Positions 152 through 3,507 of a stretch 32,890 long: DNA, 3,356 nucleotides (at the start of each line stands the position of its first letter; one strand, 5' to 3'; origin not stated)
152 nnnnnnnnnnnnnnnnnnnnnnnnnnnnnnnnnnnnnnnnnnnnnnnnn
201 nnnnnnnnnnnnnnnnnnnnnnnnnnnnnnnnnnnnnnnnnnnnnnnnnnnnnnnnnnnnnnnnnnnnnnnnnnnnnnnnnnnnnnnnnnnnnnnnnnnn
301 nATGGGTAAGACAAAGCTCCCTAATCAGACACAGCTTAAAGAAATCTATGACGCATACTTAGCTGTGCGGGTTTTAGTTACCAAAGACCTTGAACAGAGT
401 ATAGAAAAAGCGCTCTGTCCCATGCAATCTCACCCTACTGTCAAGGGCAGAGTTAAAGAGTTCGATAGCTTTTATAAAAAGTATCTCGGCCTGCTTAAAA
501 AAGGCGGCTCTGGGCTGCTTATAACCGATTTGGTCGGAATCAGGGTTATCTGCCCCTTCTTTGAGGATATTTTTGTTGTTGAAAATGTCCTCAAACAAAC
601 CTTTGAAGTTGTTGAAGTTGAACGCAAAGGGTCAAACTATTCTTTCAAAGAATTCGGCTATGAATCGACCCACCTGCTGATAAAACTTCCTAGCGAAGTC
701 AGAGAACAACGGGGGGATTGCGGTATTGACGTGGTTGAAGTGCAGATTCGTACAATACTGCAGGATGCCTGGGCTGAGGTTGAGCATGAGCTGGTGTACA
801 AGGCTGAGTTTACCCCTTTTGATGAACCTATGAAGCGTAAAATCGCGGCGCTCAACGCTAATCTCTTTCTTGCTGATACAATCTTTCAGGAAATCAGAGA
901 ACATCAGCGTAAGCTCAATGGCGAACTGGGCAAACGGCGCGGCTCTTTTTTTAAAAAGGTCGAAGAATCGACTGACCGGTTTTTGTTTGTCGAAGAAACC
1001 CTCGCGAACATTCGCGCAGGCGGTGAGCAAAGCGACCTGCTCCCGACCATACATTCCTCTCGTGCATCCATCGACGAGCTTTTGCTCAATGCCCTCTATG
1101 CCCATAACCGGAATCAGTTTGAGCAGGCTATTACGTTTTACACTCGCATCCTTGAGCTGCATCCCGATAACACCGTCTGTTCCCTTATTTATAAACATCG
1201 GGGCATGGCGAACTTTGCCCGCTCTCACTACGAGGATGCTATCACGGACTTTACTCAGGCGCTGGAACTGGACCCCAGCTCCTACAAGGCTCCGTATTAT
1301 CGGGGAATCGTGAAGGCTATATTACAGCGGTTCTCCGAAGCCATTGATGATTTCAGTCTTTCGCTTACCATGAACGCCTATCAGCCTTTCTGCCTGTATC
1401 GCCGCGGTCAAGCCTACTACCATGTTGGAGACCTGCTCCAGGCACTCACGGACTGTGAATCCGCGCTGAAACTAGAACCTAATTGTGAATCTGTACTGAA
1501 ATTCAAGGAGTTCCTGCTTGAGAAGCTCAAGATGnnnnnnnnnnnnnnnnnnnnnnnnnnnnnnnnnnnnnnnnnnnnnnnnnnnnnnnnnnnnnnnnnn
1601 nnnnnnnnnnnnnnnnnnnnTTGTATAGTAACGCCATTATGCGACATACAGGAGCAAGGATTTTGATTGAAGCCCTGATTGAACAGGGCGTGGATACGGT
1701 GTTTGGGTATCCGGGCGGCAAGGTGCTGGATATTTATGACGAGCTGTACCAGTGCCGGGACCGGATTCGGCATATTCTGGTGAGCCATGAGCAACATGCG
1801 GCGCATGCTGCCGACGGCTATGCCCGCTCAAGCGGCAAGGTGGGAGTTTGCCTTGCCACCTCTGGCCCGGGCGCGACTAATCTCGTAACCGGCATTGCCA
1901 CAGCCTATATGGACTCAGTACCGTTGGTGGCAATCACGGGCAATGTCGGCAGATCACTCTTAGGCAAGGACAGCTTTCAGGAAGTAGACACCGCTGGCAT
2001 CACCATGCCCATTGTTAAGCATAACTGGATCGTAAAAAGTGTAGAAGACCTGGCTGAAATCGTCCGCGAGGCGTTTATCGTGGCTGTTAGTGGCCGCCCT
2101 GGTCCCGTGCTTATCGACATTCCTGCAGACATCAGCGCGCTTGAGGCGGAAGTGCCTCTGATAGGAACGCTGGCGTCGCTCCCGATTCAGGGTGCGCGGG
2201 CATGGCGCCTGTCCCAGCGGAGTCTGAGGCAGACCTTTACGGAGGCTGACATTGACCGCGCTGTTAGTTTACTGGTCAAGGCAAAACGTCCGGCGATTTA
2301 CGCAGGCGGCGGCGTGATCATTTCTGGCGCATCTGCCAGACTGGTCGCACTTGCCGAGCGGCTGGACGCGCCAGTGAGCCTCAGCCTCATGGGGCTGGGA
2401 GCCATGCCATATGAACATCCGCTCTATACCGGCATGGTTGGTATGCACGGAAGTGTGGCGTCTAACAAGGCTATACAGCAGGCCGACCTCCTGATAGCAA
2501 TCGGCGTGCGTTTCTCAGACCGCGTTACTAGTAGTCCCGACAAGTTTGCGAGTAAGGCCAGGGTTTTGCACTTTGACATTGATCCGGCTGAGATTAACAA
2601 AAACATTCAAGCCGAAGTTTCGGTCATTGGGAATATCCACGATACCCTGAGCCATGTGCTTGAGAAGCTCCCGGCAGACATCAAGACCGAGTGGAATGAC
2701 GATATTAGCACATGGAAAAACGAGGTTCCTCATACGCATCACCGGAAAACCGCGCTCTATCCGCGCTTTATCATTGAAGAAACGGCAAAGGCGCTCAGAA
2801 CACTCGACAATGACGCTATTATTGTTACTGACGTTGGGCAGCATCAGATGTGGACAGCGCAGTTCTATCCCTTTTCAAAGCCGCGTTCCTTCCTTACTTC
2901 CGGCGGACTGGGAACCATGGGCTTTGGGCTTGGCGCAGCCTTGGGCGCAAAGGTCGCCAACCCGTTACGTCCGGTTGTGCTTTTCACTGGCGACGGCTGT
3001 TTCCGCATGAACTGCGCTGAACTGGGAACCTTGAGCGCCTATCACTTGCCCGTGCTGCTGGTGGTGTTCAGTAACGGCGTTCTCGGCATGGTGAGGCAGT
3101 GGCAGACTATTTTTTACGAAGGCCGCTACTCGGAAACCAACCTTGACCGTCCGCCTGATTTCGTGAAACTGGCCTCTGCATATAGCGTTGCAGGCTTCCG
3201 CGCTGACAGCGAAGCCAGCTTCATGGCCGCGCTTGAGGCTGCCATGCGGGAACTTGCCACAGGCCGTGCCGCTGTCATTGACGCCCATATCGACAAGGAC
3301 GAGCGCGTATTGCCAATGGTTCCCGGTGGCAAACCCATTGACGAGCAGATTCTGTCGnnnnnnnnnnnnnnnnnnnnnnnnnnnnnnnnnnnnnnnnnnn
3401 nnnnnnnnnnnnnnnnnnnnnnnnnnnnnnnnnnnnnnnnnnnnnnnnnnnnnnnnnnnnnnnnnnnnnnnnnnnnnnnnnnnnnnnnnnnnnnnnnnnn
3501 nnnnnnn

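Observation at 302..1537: A small alarmone synthetase domain fused to C-terminal TPR repeats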

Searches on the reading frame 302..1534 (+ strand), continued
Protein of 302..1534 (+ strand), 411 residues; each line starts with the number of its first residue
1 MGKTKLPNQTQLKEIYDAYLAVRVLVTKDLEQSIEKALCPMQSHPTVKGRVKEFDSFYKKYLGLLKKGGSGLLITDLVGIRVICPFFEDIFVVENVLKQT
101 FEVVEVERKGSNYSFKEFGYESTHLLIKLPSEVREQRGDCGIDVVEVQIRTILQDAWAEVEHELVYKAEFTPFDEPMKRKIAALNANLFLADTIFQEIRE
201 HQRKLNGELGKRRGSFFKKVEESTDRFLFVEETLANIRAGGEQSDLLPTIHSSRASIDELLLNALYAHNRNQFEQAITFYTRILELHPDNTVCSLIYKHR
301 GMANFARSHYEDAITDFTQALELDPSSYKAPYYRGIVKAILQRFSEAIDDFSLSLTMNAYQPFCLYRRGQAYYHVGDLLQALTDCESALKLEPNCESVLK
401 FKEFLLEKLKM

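Call 18: find_related_loci(query=A1, collection=genome_contigs, flank=6000)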
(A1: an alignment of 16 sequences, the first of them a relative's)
Query A1 (411 aa) in genome_contigs; peptide patterns used: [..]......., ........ (x = any residue, [..] = any of these).
599 stretches matched a pattern (row limit reached: there are more); 588 encode a relative of the query (tblastn E <= 1e-3); the best 80 are kept; 80 distinct loci.
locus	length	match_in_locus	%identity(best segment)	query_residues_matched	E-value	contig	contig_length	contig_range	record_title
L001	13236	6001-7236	90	1-411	0e+0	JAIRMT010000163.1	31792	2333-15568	MAG: Treponema sp. isolate Cd354_bin115 k119_683536, whole genome shotgun sequence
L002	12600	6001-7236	89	1-411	0e+0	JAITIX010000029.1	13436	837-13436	MAG: Treponema sp. isolate Pcl387_bin137 k119_1927801, whole genome shotgun sequence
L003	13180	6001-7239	64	1-411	1e-179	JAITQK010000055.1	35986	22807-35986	MAG: Treponema sp. isolate Pq454_bin73 k119_3668710, whole genome shotgun sequence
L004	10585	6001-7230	63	1-411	6e-177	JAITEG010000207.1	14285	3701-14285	MAG: Spirochaetaceae bacterium isolate Nm470_bin44 k119_235862, whole genome shotgun sequence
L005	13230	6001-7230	62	1-411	8e-177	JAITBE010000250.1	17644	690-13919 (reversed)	MAG: Spirochaetaceae bacterium isolate Ncb351_bin73 k119_1250427, whole genome shotgun sequence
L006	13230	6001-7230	63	1-411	8e-176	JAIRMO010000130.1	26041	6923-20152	MAG: Spirochaetaceae bacterium isolate Cd354_bin11 k119_1879641, whole genome shotgun sequence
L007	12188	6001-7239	64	1-411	9e-179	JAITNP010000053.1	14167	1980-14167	MAG: Treponema sp. isolate Po218_bin21 k119_3501503, whole genome shotgun sequence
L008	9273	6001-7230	62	3-411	2e-173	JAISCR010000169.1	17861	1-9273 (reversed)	MAG: Treponema sp. isolate Gx481_bin92 k119_3678318, whole genome shotgun sequence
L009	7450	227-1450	62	1-411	3e-173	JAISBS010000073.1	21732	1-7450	MAG: Treponema sp. isolate Gx481_bin31 k119_3222082, whole genome shotgun sequence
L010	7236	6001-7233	62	3-411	8e-173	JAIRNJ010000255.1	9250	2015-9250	MAG: Treponema sp. isolate Cd354_bin24 k119_1841644, whole genome shotgun sequence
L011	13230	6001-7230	60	1-411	4e-172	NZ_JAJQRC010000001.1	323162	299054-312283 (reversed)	Treponema sp. TIM-1 NODE_1_length_323162_cov_28.831220, whole genome shotgun sequence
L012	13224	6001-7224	61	3-411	4e-170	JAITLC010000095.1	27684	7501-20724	MAG: Treponema sp. isolate Pcl387_bin87 k119_293059, whole genome shotgun sequence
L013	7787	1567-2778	62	1-411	8e-170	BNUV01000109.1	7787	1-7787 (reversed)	Spirochaetia bacterium MS499-28 DNA, sequence109, whole genome shotgun sequence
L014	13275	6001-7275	59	1-411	3e-167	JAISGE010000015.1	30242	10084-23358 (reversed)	MAG: Treponema sp. isolate Gx485_bin84 k119_2548012, whole genome shotgun sequence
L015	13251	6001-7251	61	4-409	1e-166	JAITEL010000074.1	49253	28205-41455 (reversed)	MAG: Treponema sp. isolate Nm470_bin53 k119_4337222, whole genome shotgun sequence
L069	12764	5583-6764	55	6-409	4e-145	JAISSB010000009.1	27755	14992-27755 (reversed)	MAG: Treponema sp. isolate Kf353_bin92 k119_123077, whole genome shotgun sequence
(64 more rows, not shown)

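Call 43: search_protein_families(library=pfam, proteins=[L001:739-1950:+, L001:1950-2672:+, L001:2688-3761:+, L001:3761-4225:+, L001:4311-5450:+, L069:4107-5477:+], max_evalue=0.001)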
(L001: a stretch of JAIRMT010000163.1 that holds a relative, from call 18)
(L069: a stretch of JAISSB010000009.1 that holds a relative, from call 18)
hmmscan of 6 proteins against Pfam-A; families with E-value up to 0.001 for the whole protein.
L001:739-1950:+ (404 aa): 0 families

L001:1950-2672:+ (241 aa): 1 family
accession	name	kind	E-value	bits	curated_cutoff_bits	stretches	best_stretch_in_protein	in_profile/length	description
PF02348.25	CTP_transf_3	-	1.9e-20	74.1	22.6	1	3-199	1-205/217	Cytidylyltransferase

L001:2688-3761:+ (358 aa): 1 family
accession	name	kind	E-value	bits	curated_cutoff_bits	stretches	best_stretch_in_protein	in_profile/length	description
PF01520.23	Amidase_3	-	1.2e-46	159.4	27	1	129-341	1-172/174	N-acetylmuramoyl-L-alanine amidase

L001:3761-4225:+ (155 aa): 1 family
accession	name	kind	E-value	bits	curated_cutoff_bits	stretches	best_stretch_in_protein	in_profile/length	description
PF10646.14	Germane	-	5.6e-07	30.6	23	1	48-146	16-115/117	Sporulation and spore germination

L001:4311-5450:+ (380 aa): 1 family
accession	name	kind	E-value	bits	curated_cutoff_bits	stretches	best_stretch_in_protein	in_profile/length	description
PF04620.18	FlaA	-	4.6e-67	226.5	25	1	63-309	5-228/230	Flagellar filament outer layer protein Flaa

L069:4107-5477:+ (457 aa): 1 family
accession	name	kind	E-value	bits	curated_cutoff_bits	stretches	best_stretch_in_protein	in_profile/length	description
PF04620.18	FlaA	-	4e-58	197.2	25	1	58-328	5-227/230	Flagellar filament outer layer protein Flaa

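Call 56: predict_structure(alignment_id=A1)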
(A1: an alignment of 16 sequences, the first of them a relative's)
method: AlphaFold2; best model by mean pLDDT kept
length: 411 residues; sequences in the alignment: 16
mean_pLDDT: 74.2   pTM: 0.42
mean pLDDT of the five models: 74.2, 68.8, 67.1, 63.3, 60.5
residues with pLDDT >= 90: 113; 70-90: 165; 50-70: 41; < 50: 92
segments of 3 or more residues with pLDDT < 50: 1-3, 112-119, 167-175, 177-199, 201-203, 205-210, 212-217, 219-221, 223-251
pLDDT, mean of each block of 10 residues (from residue 1): 61 84 91 92 85 80 70 77 81 91 84 46 87 85 88 66 46 45 47 46 46 47 40 34 35 68 69 83 91 86 78 94 91 85 93 92 88 94 95 86 93 83
secondary structure, 60 per line:
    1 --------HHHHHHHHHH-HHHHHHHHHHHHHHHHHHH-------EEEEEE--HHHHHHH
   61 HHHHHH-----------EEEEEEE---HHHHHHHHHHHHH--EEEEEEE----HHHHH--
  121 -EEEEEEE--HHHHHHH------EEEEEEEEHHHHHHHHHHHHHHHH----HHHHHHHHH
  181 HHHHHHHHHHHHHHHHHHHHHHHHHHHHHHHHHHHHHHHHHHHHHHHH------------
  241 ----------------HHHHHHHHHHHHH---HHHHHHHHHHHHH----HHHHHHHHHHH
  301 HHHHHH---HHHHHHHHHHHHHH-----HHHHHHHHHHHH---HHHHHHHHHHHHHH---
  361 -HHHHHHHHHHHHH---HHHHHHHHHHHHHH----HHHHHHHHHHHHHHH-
elements in order: H9-18 H20-38 E46-51 H54-66 E78-84 H88-100 E103-109 H114-118 E122-128 H131-137 E144-151 H152-167 H172-228 H257-269 H273-285 H290-306 H310-323 H329-340 H344-357 H362-374 H378-391 H396-410
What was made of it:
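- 806..976 (+): Post-core helical region, aa 169-225. It is the most conserved stretch of the family and is probably an oligomerisation or regulatory helix. AF2 predicts one long helix (172-228) with pLDDT below 50 in a monomer (call 56).
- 1487..1534 (+): C-terminal capping helix after TPR4, aa 396-411. AF2 helix 396-410 (call 56).
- On DsRel / SAS-TPR small alarmone synthetases: AF2 could not resolve the interdomain arrangement (call 56).
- Checked: The AF2 model shows the expected alpha/beta synthetase core followed by eight TPR helices and a capping helix (call 56).
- The AF2 model does not resolve how the TPR domain contacts the catalytic domain (pTM 0.42, linker and post-core helix below pLDDT 50; call 56), so the structural basis of inhibition is unknown.
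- Tried and rejected: The individual domains are confident, but pTM is 0.42 and the linker and post-core helix are below pLDDT 50, so no conclusion can be drawn (call 56).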

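Call 58: fold_search(model_id=the predicted structure, library=pdb)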
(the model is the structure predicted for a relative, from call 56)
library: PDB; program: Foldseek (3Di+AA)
matches with E <= 10: 1599; with E <= 0.001: 556
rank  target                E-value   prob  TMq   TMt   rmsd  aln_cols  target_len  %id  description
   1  9qhc_B                1.2e-08  1.00  0.36  0.54   1.2       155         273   26  Crystal structure of 8-repeat CTPR protein with eliminated coordination sites (released 2025-10-22)
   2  8chy                  1.9e-08  1.00  0.36  0.53   1.4       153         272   25  Crystal structure of an 8-repeat consensus TPR superhelix with Zinc. (released 2024-02-21)
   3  9gzg_A                2.2e-08  1.00  0.35  0.90   1.7       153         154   24  Crystal structure of CTPR4E4 mutant (released 2025-10-15)
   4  2fo7                  4.4e-08  1.00  0.32  0.95   1.1       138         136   28  Crystal structure of an 8 repeat consensus TPR superhelix (trigonal crystal form) (released 2006-03-07)
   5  5dec_B                4.6e-08  1.00  0.33  0.65   6.5       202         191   26  Crystal structure of the small alarmone synthetase 1 from Bacillus subtilis (released 2015-10-28)
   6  9qhb                  5.1e-08  1.00  0.36  0.54   1.2       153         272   25  Crystal structure of 16-repeat CTPR protein with eliminated coordination sites (released 2025-10-22)
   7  5dec_A                6.9e-08  1.00  0.32  0.64   6.4       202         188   25  Crystal structure of the small alarmone synthetase 1 from Bacillus subtilis (released 2015-10-28)
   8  3vty_A                7.6e-08  1.00  0.36  0.82   1.4       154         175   19  Crystal structure of MamA (released 2012-10-31)
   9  5dec_D                8.9e-08  1.00  0.32  0.63   6.3       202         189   24  Crystal structure of the small alarmone synthetase 1 from Bacillus subtilis (released 2015-10-28)
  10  6fgk_D                9.3e-08  1.00  0.34  0.69   5.6       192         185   31  Crystal structure of the small alarmone synthethase 2 from Bacillus subtilis (released 2018-02-07)
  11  6fgj_B                9.8e-08  1.00  0.30  0.54   6.5       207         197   26  Crystal structure of the small alarmone synthethase 2 from Staphylococcus aureus (released 2018-02-07)
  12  9qhc_A                1.1e-07  1.00  0.36  0.52   1.3       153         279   25  Crystal structure of 8-repeat CTPR protein with eliminated coordination sites (released 2025-10-22)
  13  6b85_A                1.2e-07  1.00  0.33  0.62  27.2       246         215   16  Crystal structure of transmembrane protein TMHC4_R (released 2018-03-14)
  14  8cqp_C                1.3e-07  1.00  0.32  0.95   1.2       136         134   28  Crystal structure of an 8-repeat consensus TPR superhelix with Calcium (low concentration) (released 2024-03-27)
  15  5ded_C                1.3e-07  1.00  0.33  0.63   6.1       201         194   26  Crystal structure of the small alarmone synthethase 1 from Bacillus subtilis bound to its product pppGpp (released 2015-10-28)
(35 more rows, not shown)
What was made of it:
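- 1070..1486 (+): Four tetratricopeptide repeats: TPR1 aa 257-290, TPR2 294-327, TPR3 328-361, TPR4 362-395. Foldseek gives TM 0.90-0.95 to four-repeat consensus TPR proteins (call 58).
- Checked: Foldseek matches the N half to RelQ and RelP crystal structures and the C half to four-repeat consensus TPRs at 1.1-1.7 A (call 58).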

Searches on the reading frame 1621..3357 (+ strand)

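Call 34: search_protein_families(library=pfam, proteins=[window:1621-3357:+], max_evalue=0.00001)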
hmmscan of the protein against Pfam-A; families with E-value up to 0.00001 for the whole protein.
window:1621-3357:+ (579 aa): 3 families
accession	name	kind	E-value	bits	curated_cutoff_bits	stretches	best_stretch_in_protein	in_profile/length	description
PF02775.26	TPP_enzyme_C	-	5.9e-51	172.7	21.9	1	404-554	1-150/151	Thiamine pyrophosphate enzyme, C-terminal TPP binding domain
PF00205.28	TPP_enzyme_M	-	1.8e-48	164.1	30.4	1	211-345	1-136/137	Thiamine pyrophosphate enzyme, central domain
PF02776.23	TPP_enzyme_N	-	3.9e-40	136.8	26.8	1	10-126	2-118/119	Thiamine pyrophosphate enzyme, N-terminal TPP binding domain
